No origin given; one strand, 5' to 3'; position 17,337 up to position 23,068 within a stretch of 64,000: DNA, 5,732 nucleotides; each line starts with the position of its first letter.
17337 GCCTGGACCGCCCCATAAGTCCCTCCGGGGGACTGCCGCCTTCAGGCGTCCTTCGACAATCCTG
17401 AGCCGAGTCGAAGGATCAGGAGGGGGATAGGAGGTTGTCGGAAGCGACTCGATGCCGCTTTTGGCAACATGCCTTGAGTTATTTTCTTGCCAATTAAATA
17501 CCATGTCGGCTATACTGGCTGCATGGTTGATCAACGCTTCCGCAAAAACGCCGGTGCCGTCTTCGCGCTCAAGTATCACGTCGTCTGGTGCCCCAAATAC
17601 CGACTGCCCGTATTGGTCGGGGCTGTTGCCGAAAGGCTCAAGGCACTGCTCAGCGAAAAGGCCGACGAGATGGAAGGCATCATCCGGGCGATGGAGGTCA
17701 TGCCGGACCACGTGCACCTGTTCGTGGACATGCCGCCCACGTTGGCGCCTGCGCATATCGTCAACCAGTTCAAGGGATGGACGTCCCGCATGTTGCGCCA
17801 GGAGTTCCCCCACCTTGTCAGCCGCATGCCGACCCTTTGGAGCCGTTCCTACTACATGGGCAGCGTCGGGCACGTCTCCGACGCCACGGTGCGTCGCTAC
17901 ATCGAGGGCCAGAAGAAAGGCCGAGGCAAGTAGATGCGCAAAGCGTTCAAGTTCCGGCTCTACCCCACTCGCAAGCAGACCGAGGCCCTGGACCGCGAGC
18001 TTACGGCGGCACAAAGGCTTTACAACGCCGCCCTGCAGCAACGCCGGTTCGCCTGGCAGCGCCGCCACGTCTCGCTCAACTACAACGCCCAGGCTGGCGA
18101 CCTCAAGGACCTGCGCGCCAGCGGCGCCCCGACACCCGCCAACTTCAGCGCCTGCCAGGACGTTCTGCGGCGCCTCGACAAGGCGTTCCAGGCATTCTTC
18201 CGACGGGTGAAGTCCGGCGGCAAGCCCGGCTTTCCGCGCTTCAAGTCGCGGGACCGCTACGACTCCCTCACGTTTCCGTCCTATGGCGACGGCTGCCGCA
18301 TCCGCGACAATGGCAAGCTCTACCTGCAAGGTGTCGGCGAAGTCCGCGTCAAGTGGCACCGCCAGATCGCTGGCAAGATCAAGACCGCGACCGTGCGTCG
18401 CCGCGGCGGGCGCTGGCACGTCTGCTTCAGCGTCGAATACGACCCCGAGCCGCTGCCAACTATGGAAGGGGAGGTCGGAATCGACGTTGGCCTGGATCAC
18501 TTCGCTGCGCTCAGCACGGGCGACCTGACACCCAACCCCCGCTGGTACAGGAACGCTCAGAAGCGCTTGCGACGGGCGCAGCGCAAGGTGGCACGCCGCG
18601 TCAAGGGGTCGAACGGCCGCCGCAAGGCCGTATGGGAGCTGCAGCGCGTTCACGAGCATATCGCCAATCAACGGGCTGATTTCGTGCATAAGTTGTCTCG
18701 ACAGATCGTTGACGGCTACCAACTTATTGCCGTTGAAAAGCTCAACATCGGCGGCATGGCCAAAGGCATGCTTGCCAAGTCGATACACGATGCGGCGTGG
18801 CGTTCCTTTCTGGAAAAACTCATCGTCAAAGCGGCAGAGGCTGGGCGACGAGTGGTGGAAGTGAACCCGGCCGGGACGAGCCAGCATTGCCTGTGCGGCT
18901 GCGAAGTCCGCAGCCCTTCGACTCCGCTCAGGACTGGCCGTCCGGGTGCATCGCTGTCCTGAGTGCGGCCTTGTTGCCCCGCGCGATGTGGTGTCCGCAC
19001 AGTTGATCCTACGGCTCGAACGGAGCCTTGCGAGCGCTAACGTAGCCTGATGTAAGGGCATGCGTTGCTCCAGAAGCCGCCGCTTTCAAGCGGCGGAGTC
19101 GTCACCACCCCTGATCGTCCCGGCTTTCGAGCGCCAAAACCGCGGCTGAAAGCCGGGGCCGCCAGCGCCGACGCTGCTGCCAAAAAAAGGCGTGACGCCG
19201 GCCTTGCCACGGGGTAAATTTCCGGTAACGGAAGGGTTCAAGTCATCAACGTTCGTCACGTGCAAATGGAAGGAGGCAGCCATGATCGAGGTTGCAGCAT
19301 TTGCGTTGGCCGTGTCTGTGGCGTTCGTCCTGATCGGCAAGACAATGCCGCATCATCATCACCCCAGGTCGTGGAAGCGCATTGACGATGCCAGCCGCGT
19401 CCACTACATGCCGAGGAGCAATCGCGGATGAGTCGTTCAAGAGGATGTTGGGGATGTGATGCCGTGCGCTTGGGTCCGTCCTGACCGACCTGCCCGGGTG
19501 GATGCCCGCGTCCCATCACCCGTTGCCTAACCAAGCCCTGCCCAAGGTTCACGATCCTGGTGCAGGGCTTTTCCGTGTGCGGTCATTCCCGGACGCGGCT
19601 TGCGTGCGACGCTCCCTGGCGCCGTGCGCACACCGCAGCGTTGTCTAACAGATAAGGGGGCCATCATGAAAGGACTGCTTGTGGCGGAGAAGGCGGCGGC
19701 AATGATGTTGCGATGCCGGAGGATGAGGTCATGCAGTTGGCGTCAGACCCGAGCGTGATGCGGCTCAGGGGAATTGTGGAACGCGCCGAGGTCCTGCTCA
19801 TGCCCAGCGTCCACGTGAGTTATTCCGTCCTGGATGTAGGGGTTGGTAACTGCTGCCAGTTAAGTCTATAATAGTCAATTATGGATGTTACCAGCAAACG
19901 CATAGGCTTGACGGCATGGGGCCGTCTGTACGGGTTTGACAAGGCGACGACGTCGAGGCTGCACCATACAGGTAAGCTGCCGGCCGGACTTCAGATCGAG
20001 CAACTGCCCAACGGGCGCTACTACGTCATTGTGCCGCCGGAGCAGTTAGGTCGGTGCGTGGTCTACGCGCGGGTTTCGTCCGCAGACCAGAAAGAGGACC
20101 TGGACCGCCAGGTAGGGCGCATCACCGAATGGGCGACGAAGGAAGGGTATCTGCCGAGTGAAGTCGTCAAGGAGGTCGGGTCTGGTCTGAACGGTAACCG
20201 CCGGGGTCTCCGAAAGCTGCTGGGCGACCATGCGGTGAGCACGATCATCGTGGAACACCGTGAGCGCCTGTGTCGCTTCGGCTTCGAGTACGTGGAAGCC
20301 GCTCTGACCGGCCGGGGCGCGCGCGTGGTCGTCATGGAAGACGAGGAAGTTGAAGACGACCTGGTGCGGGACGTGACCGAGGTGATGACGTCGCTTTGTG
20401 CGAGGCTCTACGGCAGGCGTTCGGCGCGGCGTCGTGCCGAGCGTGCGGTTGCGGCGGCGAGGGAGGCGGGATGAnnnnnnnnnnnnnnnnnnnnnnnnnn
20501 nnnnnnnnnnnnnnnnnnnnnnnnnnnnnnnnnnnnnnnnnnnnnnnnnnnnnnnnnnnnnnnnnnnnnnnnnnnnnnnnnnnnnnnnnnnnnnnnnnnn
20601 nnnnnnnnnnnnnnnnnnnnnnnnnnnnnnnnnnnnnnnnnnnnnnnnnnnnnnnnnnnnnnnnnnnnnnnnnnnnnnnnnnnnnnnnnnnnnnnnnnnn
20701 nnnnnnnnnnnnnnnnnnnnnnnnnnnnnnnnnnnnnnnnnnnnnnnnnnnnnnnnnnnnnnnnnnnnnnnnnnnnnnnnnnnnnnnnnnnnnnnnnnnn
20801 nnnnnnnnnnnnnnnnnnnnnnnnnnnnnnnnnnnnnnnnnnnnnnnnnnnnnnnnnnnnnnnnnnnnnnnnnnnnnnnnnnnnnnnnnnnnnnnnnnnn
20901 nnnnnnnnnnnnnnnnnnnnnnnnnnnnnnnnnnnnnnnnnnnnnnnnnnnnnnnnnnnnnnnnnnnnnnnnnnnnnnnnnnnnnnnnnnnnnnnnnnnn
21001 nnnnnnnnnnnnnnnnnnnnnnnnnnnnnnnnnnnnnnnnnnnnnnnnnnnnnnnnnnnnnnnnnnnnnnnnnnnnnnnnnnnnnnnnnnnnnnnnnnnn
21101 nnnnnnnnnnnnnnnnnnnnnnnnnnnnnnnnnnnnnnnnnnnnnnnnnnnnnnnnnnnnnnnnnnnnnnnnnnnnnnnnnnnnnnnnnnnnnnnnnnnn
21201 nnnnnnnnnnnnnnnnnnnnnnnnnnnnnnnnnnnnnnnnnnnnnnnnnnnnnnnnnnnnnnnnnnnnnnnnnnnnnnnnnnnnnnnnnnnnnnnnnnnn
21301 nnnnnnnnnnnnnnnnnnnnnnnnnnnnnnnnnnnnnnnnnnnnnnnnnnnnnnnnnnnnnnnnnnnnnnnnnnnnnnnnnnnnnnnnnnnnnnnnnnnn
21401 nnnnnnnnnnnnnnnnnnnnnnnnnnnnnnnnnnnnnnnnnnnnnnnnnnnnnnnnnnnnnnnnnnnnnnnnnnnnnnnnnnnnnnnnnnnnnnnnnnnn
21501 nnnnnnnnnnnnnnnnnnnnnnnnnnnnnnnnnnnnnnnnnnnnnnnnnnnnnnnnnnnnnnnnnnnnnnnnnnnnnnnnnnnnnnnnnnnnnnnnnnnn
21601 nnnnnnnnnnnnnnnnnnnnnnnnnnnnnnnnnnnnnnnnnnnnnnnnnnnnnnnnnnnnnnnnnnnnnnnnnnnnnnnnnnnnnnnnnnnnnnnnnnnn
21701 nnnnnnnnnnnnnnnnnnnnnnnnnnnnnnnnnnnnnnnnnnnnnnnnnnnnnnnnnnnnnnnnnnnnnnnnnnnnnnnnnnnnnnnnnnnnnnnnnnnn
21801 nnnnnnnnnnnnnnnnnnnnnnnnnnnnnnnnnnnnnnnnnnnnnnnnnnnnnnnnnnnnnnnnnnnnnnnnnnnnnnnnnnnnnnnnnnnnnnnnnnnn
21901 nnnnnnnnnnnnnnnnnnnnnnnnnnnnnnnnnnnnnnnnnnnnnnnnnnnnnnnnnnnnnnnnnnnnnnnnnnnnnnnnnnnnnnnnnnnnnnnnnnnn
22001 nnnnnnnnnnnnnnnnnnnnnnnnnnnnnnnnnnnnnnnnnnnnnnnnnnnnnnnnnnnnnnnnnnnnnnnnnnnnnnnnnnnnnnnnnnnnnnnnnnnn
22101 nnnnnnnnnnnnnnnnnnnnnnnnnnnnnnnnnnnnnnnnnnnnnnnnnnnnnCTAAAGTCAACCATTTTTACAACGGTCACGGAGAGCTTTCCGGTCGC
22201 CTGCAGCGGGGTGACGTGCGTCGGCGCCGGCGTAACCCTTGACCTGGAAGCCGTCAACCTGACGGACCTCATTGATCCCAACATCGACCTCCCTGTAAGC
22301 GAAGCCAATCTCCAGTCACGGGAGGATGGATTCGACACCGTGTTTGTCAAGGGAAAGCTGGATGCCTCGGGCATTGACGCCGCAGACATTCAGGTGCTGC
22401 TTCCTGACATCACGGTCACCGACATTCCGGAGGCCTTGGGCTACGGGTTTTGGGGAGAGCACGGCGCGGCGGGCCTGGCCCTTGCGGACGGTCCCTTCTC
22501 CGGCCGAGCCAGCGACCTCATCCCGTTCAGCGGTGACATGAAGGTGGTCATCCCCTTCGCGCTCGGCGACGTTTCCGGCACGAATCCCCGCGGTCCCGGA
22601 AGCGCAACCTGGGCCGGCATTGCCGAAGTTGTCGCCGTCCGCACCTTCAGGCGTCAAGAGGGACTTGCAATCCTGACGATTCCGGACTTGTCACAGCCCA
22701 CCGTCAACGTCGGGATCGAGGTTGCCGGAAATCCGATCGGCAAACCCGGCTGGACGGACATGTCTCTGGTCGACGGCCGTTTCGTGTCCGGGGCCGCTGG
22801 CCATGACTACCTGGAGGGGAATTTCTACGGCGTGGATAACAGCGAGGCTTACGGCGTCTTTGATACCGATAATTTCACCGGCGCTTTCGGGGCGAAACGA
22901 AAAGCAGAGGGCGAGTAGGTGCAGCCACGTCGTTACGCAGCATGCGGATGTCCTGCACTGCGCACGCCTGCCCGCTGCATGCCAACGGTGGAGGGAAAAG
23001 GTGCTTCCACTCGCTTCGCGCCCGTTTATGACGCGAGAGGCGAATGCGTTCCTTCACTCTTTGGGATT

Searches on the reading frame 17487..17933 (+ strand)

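Call 13: search_protein_families(library=pfam, proteins=[window:17487-17933:+], max_evalue=0.01)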
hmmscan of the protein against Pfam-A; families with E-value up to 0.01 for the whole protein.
window:17487-17933:+ (148 aa): 1 family
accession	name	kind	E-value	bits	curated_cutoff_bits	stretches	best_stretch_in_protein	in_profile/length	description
PF01797.21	Y1_Tnp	-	8.7e-40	136.1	23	1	25-142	2-121/121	Transposase IS200 like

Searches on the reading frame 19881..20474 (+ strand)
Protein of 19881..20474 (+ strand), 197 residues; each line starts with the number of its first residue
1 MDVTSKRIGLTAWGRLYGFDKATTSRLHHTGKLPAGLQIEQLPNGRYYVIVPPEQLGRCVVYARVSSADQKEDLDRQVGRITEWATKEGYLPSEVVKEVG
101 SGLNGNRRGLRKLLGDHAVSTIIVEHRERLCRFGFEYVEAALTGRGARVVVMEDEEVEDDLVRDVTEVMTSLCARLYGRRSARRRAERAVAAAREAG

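Call 13: search_protein_families(library=pfam, proteins=[window:19881-20474:+], max_evalue=0.01)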
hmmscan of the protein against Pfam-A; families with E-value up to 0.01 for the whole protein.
window:19881-20474:+ (197 aa): 1 family
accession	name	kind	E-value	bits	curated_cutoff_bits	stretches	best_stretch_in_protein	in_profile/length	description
PF00239.26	Resolvase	-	3.2e-19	69.9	23.3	1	60-197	2-143/145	Resolvase, N terminal domain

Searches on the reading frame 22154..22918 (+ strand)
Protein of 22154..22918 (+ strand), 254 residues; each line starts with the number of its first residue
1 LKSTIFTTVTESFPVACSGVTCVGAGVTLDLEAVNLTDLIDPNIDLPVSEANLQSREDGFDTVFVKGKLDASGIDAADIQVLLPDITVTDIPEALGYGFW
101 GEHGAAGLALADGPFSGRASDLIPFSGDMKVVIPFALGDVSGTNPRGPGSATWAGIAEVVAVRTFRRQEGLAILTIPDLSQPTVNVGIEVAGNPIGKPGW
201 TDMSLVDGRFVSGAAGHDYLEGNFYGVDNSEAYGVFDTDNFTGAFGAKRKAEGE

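Call 8: search_protein_families(library=pfam, proteins=[window:22154-22918:+], max_evalue=1)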
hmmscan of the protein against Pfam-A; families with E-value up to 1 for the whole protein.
window:22154-22918:+ (254 aa): 1 family
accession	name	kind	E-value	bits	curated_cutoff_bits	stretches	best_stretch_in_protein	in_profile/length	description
PF01298.24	TbpB_B_D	-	0.0034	18.3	26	1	217-249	90-126/126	C-lobe and N-lobe beta barrels of Tf-binding protein B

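Call 9: search_protein_families(library=ncbifam, proteins=[window:22154-22918:+], max_evalue=1)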
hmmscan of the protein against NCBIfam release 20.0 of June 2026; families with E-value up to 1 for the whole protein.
window:22154-22918:+ (254 aa): 0 families

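Call 53: search_protein_representatives(protein=window:22154-22918:+)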
Query: 254 residues. Proteins with E-value up to 0.001 (for the whole library): 463; up to 1e-10: 157; up to 1e-30: 56. The best 150 are listed.
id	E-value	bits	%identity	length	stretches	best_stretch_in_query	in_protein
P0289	2.9e-121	420.2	37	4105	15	134-249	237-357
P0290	1.1e-85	303.6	60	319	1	11-253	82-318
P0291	1.2e-71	257.6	69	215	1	16-193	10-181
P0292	1.8e-60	221.0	51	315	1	14-249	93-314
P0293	1.7e-54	201.4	46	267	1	15-249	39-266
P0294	1.0e-51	192.3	67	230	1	14-167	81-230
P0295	2.5e-51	191.0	48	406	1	8-249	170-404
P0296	1.6e-50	188.4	78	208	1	14-136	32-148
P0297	3.7e-50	187.2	46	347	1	33-249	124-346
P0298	6.9e-49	183.0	45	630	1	16-249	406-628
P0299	1.3e-48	182.1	46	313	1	14-250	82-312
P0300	4.9e-47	177.0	43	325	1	16-249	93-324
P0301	1.0e-44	169.4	44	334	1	15-250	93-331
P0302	2.2e-44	168.3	48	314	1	14-249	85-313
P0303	1.2e-43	165.8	47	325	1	15-248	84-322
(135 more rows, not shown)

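Call 58: search_protein_families(library=pfam, alignment_id=A3, max_evalue=0.01)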
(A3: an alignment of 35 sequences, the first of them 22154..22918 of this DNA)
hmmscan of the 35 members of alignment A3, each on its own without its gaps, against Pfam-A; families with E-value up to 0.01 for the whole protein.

A. member 1, window:22154-22918:+ (254 aa): 1 family
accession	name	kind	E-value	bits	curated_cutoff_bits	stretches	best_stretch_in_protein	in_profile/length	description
PF01298.24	TbpB_B_D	-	0.0034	18.3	26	1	217-249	90-126/126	C-lobe and N-lobe beta barrels of Tf-binding protein B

B. families by the number of members that match (of 35 scanned): 3 families
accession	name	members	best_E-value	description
PF01298.24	TbpB_B_D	8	1.5e-07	C-lobe and N-lobe beta barrels of Tf-binding protein B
PF24381.1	DUF7537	1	0.0065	Family of unknown function (DUF7537)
PF13627.12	LptM_cons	1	0.01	LPS-assembly lipoprotein LptM, conserved region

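Call 59: search_solved_structures(query=A3, max_evalue=1)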
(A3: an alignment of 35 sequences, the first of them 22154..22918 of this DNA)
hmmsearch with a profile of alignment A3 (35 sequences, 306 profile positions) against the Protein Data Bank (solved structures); distinct sequences matched with E-value up to 1: 6.
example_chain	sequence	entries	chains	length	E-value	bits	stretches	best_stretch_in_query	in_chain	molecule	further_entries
4o3w_A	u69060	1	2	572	0.015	17.7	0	237-306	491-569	Transferrin binding protein B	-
3pqu_A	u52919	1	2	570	0.016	17.7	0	237-306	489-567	Transferrin binding protein B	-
3hol_A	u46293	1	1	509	0.05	16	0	263-305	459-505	TbpB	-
3x1n_A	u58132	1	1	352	0.16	14.4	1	5-56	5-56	Nitrite reductase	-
3x1e_A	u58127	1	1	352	0.16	14.4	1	5-56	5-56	Nitrite reductase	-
3x1f_A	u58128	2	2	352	0.16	14.4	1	5-56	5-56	Nitrite reductase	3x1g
